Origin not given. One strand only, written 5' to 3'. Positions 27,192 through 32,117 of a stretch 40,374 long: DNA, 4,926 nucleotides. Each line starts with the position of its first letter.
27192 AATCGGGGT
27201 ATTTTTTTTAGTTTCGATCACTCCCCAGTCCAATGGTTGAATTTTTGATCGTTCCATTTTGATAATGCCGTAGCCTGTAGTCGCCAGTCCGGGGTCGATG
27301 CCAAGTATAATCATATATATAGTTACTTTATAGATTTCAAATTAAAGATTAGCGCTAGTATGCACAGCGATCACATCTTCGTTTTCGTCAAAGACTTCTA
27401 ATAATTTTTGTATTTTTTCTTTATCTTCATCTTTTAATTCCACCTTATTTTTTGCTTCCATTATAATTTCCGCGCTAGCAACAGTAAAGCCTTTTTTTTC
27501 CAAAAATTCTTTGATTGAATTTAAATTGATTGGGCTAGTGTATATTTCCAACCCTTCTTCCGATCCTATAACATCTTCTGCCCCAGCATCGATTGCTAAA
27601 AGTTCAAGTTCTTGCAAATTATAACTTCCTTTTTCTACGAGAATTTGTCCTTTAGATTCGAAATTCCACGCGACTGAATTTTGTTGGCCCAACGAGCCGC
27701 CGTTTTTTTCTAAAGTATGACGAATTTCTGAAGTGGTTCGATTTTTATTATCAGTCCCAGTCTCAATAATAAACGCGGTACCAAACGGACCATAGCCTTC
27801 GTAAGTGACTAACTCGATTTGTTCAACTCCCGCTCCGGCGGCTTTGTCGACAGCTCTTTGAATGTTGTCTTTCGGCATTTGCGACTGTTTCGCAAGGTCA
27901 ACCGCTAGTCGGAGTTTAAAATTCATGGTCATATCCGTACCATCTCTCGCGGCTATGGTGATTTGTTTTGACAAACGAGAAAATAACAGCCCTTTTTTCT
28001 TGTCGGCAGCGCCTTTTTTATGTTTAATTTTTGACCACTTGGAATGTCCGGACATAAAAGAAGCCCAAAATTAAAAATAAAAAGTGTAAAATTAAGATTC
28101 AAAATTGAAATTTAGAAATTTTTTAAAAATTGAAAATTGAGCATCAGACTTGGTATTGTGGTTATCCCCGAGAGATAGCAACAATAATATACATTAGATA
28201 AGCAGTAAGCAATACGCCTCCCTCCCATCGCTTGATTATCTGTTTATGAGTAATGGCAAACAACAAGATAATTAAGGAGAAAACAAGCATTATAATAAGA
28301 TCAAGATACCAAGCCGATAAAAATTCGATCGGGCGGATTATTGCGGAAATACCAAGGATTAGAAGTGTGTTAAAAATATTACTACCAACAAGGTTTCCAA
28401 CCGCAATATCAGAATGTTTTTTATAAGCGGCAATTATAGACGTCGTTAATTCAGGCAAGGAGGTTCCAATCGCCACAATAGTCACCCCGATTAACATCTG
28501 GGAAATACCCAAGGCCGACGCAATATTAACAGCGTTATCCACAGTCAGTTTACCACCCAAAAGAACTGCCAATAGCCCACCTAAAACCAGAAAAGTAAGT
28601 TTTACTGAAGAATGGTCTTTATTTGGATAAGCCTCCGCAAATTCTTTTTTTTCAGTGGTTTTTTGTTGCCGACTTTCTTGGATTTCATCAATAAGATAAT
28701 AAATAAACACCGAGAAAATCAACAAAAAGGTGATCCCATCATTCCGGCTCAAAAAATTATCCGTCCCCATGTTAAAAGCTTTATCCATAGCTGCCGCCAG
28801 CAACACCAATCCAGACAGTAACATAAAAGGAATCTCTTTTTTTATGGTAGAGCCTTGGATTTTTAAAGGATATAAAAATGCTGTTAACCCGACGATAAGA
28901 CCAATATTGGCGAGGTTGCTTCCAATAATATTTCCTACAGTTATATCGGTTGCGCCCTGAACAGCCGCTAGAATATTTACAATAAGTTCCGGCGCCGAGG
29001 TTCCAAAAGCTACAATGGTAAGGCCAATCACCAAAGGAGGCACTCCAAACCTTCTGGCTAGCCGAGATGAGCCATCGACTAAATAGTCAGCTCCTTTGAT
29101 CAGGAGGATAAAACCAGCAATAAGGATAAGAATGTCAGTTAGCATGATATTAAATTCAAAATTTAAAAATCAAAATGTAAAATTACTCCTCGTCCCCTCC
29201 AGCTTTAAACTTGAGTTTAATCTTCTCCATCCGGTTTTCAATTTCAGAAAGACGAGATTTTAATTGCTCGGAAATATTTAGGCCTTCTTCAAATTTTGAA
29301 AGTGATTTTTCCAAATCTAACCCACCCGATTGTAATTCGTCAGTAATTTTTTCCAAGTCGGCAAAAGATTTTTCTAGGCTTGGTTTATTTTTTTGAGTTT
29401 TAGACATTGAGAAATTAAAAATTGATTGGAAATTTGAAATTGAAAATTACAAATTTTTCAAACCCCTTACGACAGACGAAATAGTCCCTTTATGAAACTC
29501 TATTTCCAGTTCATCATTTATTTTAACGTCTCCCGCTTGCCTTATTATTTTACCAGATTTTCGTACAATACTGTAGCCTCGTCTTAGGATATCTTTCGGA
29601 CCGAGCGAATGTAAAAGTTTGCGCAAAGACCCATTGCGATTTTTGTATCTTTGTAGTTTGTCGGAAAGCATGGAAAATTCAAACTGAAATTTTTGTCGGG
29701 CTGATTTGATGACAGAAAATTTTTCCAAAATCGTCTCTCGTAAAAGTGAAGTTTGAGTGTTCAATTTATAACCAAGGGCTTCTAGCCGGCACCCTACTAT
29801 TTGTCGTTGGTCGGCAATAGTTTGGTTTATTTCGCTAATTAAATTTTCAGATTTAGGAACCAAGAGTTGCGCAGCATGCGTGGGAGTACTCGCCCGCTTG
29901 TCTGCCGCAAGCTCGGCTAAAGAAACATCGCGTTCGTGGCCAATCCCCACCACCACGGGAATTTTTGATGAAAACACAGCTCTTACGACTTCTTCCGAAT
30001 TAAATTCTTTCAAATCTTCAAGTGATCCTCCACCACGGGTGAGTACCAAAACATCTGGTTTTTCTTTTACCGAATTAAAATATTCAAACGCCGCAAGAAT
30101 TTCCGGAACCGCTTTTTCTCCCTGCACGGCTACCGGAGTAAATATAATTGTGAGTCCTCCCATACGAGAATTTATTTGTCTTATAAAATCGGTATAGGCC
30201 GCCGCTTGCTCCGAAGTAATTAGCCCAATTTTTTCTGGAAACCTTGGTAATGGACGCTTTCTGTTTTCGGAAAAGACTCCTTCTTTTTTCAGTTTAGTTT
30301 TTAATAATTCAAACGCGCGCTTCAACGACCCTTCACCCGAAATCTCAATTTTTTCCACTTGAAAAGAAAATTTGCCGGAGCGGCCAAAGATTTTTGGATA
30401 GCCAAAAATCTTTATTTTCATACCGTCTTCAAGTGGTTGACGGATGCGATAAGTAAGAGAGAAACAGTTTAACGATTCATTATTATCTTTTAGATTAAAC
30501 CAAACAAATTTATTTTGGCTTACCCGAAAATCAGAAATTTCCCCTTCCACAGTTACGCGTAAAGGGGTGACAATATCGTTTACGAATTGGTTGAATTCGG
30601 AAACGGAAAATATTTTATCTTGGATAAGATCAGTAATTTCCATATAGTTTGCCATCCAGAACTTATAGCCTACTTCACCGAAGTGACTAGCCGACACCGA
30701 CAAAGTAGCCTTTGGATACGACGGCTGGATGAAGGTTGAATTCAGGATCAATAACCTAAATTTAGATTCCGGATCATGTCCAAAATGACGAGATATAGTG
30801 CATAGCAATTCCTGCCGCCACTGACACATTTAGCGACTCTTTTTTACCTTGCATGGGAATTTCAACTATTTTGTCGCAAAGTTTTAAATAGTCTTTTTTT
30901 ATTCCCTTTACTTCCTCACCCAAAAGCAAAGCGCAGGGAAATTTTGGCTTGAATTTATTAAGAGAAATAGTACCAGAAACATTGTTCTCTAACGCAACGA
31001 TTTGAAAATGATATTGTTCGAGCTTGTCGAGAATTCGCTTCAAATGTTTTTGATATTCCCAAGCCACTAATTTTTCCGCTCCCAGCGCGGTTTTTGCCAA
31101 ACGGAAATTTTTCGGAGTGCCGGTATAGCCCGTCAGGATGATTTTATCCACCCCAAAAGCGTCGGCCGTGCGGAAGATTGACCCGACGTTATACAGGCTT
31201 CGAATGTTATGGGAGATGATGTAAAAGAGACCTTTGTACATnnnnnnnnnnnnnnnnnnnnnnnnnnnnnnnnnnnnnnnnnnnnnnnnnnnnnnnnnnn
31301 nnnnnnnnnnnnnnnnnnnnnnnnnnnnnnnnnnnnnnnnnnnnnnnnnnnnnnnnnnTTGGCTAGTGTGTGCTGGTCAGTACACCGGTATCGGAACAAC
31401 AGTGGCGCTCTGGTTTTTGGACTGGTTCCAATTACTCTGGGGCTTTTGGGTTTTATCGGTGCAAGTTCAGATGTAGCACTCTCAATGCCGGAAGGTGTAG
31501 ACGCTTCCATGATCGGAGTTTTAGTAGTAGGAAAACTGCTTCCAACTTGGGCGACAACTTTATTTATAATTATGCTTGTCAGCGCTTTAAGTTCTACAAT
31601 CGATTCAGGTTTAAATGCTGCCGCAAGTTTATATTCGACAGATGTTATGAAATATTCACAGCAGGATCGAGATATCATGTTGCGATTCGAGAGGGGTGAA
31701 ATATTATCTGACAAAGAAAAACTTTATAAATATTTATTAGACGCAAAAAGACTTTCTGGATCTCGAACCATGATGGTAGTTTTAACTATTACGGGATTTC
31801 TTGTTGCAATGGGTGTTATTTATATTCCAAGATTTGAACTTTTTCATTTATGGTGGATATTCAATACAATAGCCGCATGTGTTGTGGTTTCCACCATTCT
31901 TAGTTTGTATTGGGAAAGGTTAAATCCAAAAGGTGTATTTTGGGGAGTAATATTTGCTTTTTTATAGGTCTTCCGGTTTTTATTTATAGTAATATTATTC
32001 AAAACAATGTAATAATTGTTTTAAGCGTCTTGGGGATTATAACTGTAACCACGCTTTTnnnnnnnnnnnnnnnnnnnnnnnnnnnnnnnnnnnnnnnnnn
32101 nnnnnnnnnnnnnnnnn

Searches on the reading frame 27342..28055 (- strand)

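Call 30: search_protein_families(library=pfam, proteins=[window:27342-28055:-], max_evalue=0.001)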
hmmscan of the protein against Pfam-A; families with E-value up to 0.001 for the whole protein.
window:27342-28055:- (237 aa): 2 families
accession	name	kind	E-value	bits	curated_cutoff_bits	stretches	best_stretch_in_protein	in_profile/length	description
PF01709.26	Transcrip_reg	-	4.3e-50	170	27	1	81-234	2-159/160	TACO1/YebC second and third domain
PF20772.2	TACO1_YebC_N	-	3e-27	95.3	36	1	5-74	1-72/73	TACO1/YebC protein N-terminal domain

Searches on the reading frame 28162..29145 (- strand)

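Call 30: search_protein_families(library=pfam, proteins=[window:28162-29145:-], max_evalue=0.001)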
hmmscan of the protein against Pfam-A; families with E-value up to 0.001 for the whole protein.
window:28162-29145:- (327 aa): 1 family
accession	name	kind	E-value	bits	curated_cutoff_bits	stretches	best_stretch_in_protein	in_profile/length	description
PF01699.29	Na_Ca_ex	-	2.1e-67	226.2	24.9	2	5-152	3-150/151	Sodium/calcium exchanger protein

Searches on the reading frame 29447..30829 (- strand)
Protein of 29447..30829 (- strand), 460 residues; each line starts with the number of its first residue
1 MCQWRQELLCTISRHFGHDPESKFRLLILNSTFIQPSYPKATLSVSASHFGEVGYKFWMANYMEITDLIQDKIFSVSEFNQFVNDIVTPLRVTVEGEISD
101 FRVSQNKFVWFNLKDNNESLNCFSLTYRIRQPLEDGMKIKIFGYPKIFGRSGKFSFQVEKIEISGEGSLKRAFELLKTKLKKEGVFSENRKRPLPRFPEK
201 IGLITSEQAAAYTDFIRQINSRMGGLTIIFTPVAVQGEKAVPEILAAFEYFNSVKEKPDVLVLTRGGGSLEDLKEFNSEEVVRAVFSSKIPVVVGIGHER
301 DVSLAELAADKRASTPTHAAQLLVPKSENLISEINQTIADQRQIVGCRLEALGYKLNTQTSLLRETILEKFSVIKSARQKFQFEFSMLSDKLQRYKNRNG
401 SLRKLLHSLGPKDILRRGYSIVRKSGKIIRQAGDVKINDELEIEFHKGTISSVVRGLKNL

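Call 30: search_protein_families(library=pfam, proteins=[window:29447-30829:-], max_evalue=0.001)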
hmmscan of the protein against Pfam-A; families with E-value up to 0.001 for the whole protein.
window:29447-30829:- (460 aa): 3 families
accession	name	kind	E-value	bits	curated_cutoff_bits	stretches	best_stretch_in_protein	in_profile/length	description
PF02601.20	Exonuc_VII_L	-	5.4e-76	256.5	35.9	2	185-363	1-178/315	Exonuclease VII, large subunit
PF13742.12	tRNA_anti_2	-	3.5e-15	56.4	27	1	74-162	1-95/95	OB-fold nucleic acid binding domain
PF01336.31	tRNA_anti-codon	-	9e-07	29.2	27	1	92-163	1-74/75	OB-fold nucleic acid binding domain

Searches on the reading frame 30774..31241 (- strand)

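Call 30: search_protein_families(library=pfam, proteins=[window:30774-31241:-], max_evalue=0.001)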
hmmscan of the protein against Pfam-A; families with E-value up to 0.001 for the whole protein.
window:30774-31241:- (155 aa): 1 family
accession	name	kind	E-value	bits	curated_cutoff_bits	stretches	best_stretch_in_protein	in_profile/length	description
PF00588.24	SpoU_methylase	-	1.6e-35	122.7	29.7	1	6-148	2-142/142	SpoU rRNA Methylase family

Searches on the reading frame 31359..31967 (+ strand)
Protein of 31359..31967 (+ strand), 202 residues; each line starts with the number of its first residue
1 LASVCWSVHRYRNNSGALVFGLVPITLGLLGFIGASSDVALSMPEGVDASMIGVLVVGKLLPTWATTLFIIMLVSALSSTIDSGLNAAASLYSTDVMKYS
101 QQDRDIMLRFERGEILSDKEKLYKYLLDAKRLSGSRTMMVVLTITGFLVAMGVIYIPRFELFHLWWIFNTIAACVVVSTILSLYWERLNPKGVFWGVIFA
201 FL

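Call 30: search_protein_families(library=pfam, proteins=[window:31359-31967:+], max_evalue=0.001)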
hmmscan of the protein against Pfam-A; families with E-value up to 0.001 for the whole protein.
window:31359-31967:+ (202 aa): 1 family
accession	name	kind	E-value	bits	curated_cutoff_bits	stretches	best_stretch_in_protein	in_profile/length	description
PF00474.23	SSF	-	2.3e-08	33.8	22.8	1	137-198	342-404/406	Sodium:solute symporter family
